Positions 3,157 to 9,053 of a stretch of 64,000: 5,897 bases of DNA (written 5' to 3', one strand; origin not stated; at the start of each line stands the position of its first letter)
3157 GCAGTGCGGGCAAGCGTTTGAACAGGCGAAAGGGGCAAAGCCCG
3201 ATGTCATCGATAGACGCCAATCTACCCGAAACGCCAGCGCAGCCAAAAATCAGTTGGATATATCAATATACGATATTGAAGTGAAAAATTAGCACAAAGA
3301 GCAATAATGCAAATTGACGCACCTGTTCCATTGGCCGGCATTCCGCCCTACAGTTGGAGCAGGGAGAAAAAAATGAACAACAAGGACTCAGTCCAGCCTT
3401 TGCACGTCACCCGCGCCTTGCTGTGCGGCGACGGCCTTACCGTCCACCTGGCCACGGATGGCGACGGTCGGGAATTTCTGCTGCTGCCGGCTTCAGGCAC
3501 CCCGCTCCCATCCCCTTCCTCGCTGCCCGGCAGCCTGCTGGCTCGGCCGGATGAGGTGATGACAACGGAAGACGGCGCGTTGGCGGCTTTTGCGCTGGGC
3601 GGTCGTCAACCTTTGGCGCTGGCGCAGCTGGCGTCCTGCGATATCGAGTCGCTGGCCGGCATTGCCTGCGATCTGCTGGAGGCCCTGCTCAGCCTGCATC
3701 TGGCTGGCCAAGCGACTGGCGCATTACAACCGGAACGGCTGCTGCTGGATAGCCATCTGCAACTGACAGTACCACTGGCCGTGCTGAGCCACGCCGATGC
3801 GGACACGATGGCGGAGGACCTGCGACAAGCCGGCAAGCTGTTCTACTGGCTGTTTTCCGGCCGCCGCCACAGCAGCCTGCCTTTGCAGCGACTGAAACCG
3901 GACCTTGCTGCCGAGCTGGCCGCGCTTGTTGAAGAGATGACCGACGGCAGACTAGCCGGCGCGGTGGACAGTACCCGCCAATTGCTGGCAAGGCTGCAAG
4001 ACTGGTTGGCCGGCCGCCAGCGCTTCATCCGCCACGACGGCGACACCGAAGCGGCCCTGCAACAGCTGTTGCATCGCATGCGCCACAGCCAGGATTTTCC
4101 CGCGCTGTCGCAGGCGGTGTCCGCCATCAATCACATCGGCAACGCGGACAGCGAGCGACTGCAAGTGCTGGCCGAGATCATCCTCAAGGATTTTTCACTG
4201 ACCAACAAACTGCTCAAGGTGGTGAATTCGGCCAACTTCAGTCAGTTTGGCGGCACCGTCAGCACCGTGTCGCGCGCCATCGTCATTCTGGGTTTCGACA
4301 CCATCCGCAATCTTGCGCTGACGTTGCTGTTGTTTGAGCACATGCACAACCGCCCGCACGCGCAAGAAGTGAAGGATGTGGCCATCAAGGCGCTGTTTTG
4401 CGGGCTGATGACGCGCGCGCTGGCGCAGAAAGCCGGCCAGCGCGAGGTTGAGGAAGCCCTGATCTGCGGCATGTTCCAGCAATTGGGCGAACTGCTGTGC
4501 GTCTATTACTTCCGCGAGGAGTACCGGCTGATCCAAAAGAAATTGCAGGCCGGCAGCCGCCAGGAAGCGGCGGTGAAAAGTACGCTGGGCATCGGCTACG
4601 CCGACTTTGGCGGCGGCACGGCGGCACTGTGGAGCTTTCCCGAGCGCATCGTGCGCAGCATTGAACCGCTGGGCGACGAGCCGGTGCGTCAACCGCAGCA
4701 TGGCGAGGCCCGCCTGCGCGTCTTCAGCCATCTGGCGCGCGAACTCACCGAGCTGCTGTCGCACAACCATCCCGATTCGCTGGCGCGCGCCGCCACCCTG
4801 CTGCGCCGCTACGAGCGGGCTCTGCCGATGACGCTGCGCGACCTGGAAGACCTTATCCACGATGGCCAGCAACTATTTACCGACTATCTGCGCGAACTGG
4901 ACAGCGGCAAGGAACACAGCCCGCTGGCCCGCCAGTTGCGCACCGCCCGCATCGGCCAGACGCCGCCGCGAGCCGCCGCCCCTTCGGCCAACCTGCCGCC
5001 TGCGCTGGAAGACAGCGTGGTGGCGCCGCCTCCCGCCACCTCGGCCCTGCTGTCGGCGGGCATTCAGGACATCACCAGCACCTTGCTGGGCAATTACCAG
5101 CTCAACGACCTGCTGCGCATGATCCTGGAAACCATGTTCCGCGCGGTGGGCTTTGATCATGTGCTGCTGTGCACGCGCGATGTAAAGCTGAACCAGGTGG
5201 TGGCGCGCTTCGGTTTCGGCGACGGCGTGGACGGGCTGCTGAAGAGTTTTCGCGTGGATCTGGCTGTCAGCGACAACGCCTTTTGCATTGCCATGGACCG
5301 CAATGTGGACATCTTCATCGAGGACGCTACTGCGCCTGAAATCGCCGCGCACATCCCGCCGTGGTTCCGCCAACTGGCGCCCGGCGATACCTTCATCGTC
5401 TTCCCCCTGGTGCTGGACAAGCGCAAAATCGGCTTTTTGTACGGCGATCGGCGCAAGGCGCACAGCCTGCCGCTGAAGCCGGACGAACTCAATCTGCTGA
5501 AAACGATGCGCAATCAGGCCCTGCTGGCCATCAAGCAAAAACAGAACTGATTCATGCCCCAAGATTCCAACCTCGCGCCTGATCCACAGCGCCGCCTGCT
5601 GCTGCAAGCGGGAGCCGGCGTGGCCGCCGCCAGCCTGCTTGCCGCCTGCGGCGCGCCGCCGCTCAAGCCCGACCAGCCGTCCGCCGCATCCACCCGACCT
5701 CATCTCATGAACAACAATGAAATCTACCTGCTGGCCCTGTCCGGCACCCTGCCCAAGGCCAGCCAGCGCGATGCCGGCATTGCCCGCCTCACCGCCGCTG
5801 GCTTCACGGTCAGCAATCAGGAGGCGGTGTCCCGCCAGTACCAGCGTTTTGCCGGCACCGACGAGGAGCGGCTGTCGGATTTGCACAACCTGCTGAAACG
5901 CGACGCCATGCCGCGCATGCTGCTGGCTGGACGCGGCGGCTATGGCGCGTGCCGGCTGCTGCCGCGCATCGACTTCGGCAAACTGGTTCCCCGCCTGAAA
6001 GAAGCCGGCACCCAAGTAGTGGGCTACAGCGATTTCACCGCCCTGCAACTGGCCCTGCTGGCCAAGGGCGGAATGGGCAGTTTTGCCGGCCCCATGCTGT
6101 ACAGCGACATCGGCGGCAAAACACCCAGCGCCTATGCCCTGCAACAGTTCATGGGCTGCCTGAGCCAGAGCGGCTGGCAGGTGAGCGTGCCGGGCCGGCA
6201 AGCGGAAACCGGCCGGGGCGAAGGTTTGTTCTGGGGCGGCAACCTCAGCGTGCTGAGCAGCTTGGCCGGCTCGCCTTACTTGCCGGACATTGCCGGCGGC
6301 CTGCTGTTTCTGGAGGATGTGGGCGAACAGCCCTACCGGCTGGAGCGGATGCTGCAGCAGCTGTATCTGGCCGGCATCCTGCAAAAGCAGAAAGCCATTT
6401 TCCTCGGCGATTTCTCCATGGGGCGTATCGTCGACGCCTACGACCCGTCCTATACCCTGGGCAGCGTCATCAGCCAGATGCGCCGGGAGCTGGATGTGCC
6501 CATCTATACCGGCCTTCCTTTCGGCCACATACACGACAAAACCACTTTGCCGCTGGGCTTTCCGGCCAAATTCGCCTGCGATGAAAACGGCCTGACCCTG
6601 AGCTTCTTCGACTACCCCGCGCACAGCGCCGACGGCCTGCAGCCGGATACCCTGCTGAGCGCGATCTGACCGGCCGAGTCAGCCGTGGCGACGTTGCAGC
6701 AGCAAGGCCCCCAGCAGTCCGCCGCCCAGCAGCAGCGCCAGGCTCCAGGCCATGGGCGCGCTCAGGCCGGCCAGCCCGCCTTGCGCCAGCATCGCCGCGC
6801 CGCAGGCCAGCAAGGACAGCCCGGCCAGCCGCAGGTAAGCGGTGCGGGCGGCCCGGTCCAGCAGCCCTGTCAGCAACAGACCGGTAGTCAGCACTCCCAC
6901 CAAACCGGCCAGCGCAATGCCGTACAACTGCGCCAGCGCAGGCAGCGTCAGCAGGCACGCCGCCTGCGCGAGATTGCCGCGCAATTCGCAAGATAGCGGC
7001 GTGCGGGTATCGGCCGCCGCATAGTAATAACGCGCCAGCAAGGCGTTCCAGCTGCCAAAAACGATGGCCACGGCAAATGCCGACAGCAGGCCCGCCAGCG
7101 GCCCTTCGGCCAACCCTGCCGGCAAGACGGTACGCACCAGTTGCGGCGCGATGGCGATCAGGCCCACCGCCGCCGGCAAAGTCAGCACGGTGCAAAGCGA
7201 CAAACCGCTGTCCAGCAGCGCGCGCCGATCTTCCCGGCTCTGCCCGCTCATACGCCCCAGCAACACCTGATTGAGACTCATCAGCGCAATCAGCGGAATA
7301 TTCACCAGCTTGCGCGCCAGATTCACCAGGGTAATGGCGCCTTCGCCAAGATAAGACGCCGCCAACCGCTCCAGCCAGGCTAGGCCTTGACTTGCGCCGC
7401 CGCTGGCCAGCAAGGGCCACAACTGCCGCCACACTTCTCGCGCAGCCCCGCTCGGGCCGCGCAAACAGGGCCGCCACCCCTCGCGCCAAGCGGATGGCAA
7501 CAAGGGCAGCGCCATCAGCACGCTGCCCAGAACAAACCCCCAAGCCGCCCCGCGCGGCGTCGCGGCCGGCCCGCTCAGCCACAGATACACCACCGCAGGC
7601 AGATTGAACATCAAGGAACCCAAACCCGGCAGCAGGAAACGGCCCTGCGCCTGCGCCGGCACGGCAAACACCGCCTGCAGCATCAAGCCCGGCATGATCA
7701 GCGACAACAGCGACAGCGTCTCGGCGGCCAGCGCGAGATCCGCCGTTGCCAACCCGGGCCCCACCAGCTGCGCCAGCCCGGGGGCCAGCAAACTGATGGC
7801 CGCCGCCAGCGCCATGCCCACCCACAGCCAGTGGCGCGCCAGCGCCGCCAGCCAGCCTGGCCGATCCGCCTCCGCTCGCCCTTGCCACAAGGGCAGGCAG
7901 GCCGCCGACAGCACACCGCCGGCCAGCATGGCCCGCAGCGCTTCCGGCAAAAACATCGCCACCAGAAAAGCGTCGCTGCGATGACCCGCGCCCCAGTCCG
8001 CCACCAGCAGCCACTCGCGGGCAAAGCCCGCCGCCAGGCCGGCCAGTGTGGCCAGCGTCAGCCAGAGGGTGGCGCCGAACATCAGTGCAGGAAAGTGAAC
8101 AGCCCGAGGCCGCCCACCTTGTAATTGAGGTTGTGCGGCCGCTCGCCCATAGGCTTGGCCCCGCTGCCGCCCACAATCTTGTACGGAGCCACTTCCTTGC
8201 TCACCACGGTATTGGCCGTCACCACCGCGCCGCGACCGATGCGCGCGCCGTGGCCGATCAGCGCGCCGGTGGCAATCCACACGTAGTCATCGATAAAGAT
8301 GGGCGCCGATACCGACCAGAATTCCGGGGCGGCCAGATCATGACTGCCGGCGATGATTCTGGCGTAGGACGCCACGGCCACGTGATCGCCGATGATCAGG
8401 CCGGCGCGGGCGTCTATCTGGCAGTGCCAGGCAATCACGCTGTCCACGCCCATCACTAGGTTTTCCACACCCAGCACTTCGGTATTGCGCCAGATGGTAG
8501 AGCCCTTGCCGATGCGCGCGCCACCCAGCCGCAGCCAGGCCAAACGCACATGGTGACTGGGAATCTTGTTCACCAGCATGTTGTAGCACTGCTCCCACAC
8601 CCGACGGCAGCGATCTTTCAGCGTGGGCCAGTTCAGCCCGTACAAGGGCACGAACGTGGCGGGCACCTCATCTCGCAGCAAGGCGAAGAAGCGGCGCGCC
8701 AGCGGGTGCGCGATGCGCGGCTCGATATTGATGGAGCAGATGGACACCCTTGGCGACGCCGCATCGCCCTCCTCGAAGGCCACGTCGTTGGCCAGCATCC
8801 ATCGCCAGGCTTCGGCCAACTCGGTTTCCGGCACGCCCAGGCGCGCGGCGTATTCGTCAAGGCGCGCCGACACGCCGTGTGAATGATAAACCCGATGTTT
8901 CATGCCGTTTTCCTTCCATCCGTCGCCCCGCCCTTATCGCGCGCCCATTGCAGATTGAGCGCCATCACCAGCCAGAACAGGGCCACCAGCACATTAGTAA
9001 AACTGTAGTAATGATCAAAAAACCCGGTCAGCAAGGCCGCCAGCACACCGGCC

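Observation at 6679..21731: A 15-kb, 13-gene Psl-like exopolysaccharide operon in a betaproteobacterial background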

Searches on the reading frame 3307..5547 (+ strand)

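Call 5: search_protein_families(library=pfam, proteins=[window:3307-5547:+], max_evalue=0.001)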
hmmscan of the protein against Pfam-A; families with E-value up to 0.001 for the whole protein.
window:3307-5547:+ (747 aa): 2 families
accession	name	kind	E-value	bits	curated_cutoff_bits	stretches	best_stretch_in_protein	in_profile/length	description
PF08668.18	HDOD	-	7.8e-38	130.4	22.9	1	265-453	2-191/196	HDOD domain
PF13492.12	GAF_3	-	0.00021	22.2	27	0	599-742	2-127/129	GAF domain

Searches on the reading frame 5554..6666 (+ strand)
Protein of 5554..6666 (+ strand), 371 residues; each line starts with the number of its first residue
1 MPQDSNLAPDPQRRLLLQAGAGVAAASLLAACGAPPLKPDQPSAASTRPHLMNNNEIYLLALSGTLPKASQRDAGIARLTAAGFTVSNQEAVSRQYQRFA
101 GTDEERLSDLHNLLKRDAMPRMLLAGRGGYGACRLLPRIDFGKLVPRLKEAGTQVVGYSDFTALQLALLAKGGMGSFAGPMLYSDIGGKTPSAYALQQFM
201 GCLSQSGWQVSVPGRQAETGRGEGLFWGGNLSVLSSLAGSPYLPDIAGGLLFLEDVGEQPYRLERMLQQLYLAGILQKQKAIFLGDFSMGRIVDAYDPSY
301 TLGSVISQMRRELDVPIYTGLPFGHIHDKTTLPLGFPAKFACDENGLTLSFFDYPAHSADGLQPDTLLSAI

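Call 5: search_protein_families(library=pfam, proteins=[window:5554-6666:+], max_evalue=0.001)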
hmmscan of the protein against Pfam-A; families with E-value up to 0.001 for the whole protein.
window:5554-6666:+ (371 aa): 2 families
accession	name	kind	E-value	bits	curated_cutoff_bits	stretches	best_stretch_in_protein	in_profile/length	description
PF17676.7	Peptidase_S66C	-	7.1e-32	111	23.7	1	223-339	1-119/120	LD-carboxypeptidase C-terminal domain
PF02016.21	Peptidase_S66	-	8.1e-24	84.5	25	1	57-179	1-121/121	LD-carboxypeptidase N-terminal domain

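Call 44: find_homologous_proteins(query=window:5554-6666:+, max_evalue=1e-60)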
Query window:5554-6666:+ (371 aa): 778 proteins with E <= 1e-60 among 8000 candidates; the best 120 are listed.
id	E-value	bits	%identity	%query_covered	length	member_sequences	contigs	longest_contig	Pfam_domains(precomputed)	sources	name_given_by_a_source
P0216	7.3e-243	823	99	100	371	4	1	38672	PF17676.8,PF02016.22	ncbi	-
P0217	3.7e-152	525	65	99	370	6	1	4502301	PF17676.8,PF02016.22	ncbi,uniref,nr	ncbi:LD-carboxypeptidase [Aquitalea denitrificans]|uniref:LD-carboxypeptidase n=1 Tax=Aquitalea deni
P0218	2.4e-151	522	67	96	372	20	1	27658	PF17676.8,PF02016.22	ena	-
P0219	2.8e-151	522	65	99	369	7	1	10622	PF17676.8,PF02016.22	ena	-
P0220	4.2e-151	522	66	96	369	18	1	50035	PF17676.8,PF02016.22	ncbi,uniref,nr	ncbi:LD-carboxypeptidase [Aquitalea sp. ASV11]|uniref:LD-carboxypeptidase n=1 Tax=Aquitalea sp. ASV1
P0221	1.8e-149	516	64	96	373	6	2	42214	PF17676.8,PF02016.22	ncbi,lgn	-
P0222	2.0e-149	516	73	84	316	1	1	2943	PF17676.8,PF02016.22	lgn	-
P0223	2.3e-149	516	65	99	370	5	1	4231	PF17676.8,PF02016.22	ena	-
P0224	2.2e-144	500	70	86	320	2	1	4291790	PF17676.8,PF02016.22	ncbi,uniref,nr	ncbi:LD-carboxypeptidase [Aquitalea sp. USM4]|uniref:LD-carboxypeptidase n=1 Tax=Aquitalea sp. USM4 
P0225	1.1e-141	491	68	85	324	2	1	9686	PF17676.8,PF02016.22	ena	-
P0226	3.6e-123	430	59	84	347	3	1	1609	PF17676.8,PF02016.22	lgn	-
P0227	1.5e-121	424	56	96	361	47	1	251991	PF17676.8,PF02016.22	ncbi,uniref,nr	ncbi:LD-carboxypeptidase [Chromobacterium haemolyticum]|uniref:LD-carboxypeptidase n=2 Tax=Chromobac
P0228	1.5e-121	424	58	98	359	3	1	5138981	PF17676.8,PF02016.22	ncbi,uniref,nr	ncbi:LD-carboxypeptidase [Chromobacterium sp. ATCC 53434]|uniref:LD-carboxypeptidase n=1 Tax=Chromob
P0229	5.5e-118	413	54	97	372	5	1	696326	PF17676.8,PF02016.22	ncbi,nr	ncbi:LD-carboxypeptidase [Neisseriaceae bacterium JH1-16]|nr:LD-carboxypeptidase [Neisseriaceae bact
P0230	1.7e-117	411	57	96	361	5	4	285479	PF17676.8,PF02016.22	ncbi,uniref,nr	ncbi:LD-carboxypeptidase [Chromobacterium subtsugae]|uniref:LD-carboxypeptidase n=2 Tax=Chromobacter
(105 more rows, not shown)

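Call 45: find_encoding_contigs(protein=P0224, flank=8000, max_places=1)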
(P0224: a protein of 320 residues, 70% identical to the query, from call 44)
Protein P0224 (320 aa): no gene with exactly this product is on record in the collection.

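Call 46: find_encoding_contigs(protein=P0217, flank=8000, max_places=1)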
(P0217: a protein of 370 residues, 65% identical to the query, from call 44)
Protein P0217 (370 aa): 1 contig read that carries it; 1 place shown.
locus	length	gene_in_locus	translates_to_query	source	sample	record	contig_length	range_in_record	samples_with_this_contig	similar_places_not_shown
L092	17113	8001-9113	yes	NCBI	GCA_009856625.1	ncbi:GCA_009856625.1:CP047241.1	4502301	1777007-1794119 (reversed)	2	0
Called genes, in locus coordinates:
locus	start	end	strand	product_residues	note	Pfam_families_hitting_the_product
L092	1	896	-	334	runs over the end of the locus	PF02608:Bmp, PF13407:Peripla_BP_4 (weak)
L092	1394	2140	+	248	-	PF00849:PseudoU_synth_2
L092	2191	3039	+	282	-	PF04378:RsmJ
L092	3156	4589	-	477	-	PF00009:GTP_EFTU, PF01926:MMR_HSR1 (faint), PF22594:GTP-eEF1A_C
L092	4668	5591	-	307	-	PF01507:PAPS_reduct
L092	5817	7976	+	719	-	PF08668:HDOD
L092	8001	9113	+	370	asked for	PF02016:Peptidase_S66, PF17676:Peptidase_S66C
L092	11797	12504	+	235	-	-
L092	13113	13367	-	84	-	-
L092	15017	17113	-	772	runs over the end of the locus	PF09371:Tex_N, PF22706:Tex_central_region, PF14639:YqgF (weak), PF16921:Tex_YqgF, PF14635:HHH_7, PF12836:HHH_3, PF17674:HHH_9, PF00575:S1, +1 more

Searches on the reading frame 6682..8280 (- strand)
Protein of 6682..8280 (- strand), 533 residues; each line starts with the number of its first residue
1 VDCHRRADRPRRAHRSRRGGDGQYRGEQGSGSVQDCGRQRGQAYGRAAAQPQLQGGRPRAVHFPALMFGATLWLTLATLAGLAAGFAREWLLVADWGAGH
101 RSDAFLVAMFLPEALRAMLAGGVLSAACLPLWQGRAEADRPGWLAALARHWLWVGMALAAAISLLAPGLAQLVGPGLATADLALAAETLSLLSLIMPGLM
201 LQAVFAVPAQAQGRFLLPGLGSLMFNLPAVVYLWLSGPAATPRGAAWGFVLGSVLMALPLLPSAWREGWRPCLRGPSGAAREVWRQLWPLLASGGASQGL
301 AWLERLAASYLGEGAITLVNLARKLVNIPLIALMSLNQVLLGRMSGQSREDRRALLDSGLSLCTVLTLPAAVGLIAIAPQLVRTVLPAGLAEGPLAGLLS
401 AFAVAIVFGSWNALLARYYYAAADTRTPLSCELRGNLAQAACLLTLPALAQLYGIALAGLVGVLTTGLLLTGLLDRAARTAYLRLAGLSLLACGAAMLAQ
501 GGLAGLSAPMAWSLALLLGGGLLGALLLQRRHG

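Call 5: search_protein_families(library=pfam, proteins=[window:6682-8280:-], max_evalue=0.001)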
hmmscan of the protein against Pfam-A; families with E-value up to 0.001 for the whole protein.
window:6682-8280:- (533 aa): 2 families
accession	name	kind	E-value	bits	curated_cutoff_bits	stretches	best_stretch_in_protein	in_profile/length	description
PF03023.19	MurJ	-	2.7e-41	142.1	27.4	1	97-514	6-442/451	Lipid II flippase MurJ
PF13440.11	Polysacc_synt_3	-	1.7e-05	24.6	23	1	224-386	117-284/293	Polysaccharide biosynthesis protein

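Call 59: search_protein_families(library=ncbifam, proteins=[window:6682-8082:-], max_evalue=0.001)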
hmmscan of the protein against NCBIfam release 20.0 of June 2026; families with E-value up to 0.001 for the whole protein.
window:6682-8082:- (467 aa): 1 family
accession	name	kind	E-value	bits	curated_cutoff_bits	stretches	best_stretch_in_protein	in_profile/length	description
TIGR01695.1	murJ_mviN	equivalog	8.1e-49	166.7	235.55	1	4-454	5-481/506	murein biosynthesis integral membrane protein MurJ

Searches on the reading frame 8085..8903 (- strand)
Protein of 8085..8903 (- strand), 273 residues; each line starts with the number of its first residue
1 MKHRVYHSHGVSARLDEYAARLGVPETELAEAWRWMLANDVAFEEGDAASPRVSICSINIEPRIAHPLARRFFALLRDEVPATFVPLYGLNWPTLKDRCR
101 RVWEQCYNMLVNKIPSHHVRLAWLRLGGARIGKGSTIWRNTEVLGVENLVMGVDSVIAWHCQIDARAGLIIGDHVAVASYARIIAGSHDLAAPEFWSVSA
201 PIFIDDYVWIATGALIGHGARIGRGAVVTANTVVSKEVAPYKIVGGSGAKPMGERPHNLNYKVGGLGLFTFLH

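Call 5: search_protein_families(library=pfam, proteins=[window:8085-8903:-], max_evalue=0.001)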
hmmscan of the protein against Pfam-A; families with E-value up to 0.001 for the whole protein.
window:8085-8903:- (273 aa): 1 family
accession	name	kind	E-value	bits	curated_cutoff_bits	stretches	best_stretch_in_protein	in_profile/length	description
PF00132.30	Hexapep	-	1.8e-09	37.3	27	1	203-235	3-35/36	Bacterial transferase hexapeptide (six repeats)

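Call 32: search_solved_structures(query=window:8085-8903:-, max_evalue=0.01, show_alignments=1)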
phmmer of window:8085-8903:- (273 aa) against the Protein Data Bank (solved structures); distinct sequences matched with E-value up to 0.01: 31.
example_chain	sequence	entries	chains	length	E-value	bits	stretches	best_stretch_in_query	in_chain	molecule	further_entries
3ect_A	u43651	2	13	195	1.3e-11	47.4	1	166-250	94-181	Hexapeptide-repeat containing-acetyltransferase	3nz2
3eev_A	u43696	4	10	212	7.7e-09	38.3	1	198-252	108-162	Chloramphenicol acetyltransferase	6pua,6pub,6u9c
3hjj_A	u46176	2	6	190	2.6e-08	36.5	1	149-251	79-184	Maltose O-acetyltransferase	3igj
3cj8_A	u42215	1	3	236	1.1e-07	34.5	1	128-252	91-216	2,3,4,5-tetrahydropyridine-2,6-dicarboxylate N-acetyltransferase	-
1khr_A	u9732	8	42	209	1.2e-07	34.4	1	201-255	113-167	STREPTOGRAMIN A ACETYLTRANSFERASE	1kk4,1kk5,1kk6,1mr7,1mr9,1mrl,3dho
7hzv_A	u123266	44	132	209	1.2e-07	34.4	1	201-255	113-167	Streptogramin A acetyltransferase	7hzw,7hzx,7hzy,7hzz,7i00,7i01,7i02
8j40_A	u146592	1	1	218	2e-07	33.7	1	202-255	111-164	CatB8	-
2ic7_A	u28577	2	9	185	3.7e-07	32.8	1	147-251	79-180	Maltose transacetylase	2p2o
6x3c_A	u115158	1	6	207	4.1e-07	32.6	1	201-251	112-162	Virginiamycin A acetyltransferase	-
6x3j_A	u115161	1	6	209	4.2e-07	32.6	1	201-251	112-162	Virginiamycin A acetyltransferase,VatA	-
4myo_A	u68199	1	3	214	4.4e-07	32.6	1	201-251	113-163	Virginiamycin A acetyltransferase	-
4hur_A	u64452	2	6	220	4.6e-07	32.5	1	201-251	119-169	Virginiamycin A acetyltransferase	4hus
3srt_A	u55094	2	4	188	6.1e-07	32.1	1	128-247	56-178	Maltose O-acetyltransferase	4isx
6pu9_A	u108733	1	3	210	6.5e-07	32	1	205-252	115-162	Acetyltransferase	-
6mfk_A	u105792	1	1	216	9.6e-07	31.4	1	202-255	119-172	Chloramphenicol acetyltransferase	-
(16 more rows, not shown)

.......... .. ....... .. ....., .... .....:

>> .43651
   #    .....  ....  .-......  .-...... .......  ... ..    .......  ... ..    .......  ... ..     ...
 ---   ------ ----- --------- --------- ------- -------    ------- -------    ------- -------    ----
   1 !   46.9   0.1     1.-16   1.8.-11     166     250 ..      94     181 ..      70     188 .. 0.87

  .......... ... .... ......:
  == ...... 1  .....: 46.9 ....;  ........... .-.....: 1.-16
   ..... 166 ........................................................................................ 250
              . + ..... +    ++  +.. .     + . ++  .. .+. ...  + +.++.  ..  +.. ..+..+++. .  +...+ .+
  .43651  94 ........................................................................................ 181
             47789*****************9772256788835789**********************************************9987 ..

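Call 59: search_protein_families(library=ncbifam, proteins=[window:8085-8903:-], max_evalue=0.001)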
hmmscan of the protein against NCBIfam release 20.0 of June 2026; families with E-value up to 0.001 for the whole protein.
window:8085-8903:- (273 aa): 23 families
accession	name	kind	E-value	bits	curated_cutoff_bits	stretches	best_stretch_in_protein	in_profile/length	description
NF007797.0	PRK10502.1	subfamily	9.6e-24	84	192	1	107-255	29-179/183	WcaF family extracellular polysaccharide biosynthesis acetyltransferase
NF038307.1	EPS_acetyl_HpsU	equivalog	3.8e-16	59.2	305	1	115-253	38-176/178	hormogonium polysaccharide biosynthesis acetyltransferase HpsU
TIGR03308.1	phn_thr-fam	hypoth_equivalog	1.2e-14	54.7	201.65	1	201-255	108-162/204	phosphonate metabolim protein, transferase hexapeptide repeat family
TIGR04008.1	WcaF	equivalog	4.1e-14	52.9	326.3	1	120-253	43-176/180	colanic acid biosynthesis acetyltransferase WcaF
TIGR03532.1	DapD_Ac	equivalog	9.8e-11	41.7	231.75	1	128-252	86-211/231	2,3,4,5-tetrahydropyridine-2,6-dicarboxylate N-acetyltransferase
NF000490.1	chloram_CatB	equivalog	1.1e-10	41.2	350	1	201-255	110-164/210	type B chloramphenicol O-acetyltransferase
NF000311.1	Vat_ABCDEFH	equivalog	2.9e-10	40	300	1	203-255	112-164/201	Vat family streptogramin A O-acetyltransferase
NF033468.1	stregram_VatI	exception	4.6e-10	39.6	415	1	197-255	108-166/208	streptogramin A O-acetyltransferase Vat(I)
NF007499.0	PRK10092.1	equivalog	1.1e-08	35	314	1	148-250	73-178/183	maltose O-acetyltransferase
NF000101.1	stregram_VatA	exception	1.7e-08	34.4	450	1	202-251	119-168/219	streptogramin A O-acetyltransferase Vat(A)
NF000111.1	stregram_VatD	exception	2.7e-08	33.9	400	1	202-253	114-165/209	streptogramin A O-acetyltransferase Vat(D)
NF000020.1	stregram_VatE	exception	2.7e-08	33.7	450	1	182-251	94-165/214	streptogramin A O-acetyltransferase Vat(E)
NF000504.1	stregram_VatH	exception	8.7e-08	32.3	475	1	204-255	120-171/216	streptogramin A O-acetyltransferase Vat(H)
NF007240.0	PRK09677.1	equivalog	4.2e-07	29.6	243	1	154-252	71-181/192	putative lipopolysaccharide biosynthesis O-acetyl transferase WbbJ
NF000097.1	stregram_VatC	exception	4.7e-07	29.9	425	1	204-249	121-166/212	streptogramin A O-acetyltransferase Vat(C)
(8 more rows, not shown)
